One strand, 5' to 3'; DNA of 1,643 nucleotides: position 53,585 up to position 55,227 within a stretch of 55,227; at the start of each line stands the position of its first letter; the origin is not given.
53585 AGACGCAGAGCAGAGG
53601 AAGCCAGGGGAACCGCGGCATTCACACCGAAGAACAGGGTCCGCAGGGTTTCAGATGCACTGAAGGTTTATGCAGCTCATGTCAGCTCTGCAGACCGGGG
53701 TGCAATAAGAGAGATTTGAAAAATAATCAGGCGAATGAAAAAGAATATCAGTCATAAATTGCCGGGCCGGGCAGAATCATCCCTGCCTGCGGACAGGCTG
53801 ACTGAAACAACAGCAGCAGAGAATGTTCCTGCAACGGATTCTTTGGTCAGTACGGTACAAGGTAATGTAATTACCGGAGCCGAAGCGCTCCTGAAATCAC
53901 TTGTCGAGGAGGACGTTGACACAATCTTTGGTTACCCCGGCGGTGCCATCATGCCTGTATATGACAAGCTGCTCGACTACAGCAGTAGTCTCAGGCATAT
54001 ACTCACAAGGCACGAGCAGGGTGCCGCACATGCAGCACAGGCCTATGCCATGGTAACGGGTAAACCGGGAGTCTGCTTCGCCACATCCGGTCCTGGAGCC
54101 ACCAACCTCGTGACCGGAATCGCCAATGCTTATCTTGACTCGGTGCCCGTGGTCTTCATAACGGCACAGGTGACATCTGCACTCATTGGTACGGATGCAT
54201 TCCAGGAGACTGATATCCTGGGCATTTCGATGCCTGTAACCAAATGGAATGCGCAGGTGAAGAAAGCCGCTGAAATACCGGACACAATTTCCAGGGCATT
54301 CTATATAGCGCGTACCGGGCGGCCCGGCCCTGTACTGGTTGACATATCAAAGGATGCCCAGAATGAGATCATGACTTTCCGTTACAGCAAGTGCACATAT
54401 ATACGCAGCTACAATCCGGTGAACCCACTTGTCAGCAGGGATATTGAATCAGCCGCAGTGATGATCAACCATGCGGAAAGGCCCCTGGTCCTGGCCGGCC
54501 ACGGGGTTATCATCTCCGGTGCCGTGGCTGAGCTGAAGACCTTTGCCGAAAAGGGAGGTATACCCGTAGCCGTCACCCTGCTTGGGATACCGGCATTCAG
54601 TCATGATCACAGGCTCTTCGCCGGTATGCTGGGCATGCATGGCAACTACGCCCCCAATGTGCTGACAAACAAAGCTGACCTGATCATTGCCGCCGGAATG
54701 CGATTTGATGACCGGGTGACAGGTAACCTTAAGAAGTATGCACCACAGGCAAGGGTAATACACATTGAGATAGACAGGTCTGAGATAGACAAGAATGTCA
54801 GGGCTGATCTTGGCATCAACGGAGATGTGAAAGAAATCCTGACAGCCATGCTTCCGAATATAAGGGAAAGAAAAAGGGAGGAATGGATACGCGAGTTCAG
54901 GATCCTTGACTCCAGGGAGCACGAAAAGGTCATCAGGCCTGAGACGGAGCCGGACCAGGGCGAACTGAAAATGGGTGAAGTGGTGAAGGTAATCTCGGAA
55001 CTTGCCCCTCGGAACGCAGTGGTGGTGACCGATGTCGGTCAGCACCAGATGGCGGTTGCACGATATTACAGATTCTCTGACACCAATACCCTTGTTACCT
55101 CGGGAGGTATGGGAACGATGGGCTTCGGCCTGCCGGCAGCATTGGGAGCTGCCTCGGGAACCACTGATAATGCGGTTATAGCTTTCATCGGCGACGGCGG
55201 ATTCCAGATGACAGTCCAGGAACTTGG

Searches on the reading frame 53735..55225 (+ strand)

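Call 50: search_protein_families(library=pfam, proteins=[window:53735-55225:+], max_evalue=0.0001)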
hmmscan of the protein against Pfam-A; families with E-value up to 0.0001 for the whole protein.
window:53735-55225:+ (497 aa): 3 families
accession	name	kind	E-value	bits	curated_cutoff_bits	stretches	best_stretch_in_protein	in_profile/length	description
PF00205.28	TPP_enzyme_M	-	1.2e-44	151.7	30.4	1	237-371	1-136/137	Thiamine pyrophosphate enzyme, central domain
PF02776.23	TPP_enzyme_N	-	1.1e-41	141.8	26.8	1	47-163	2-118/119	Thiamine pyrophosphate enzyme, N-terminal TPP binding domain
PF02775.26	TPP_enzyme_C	-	8.7e-21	74.7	21.9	1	433-497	1-65/151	Thiamine pyrophosphate enzyme, C-terminal TPP binding domain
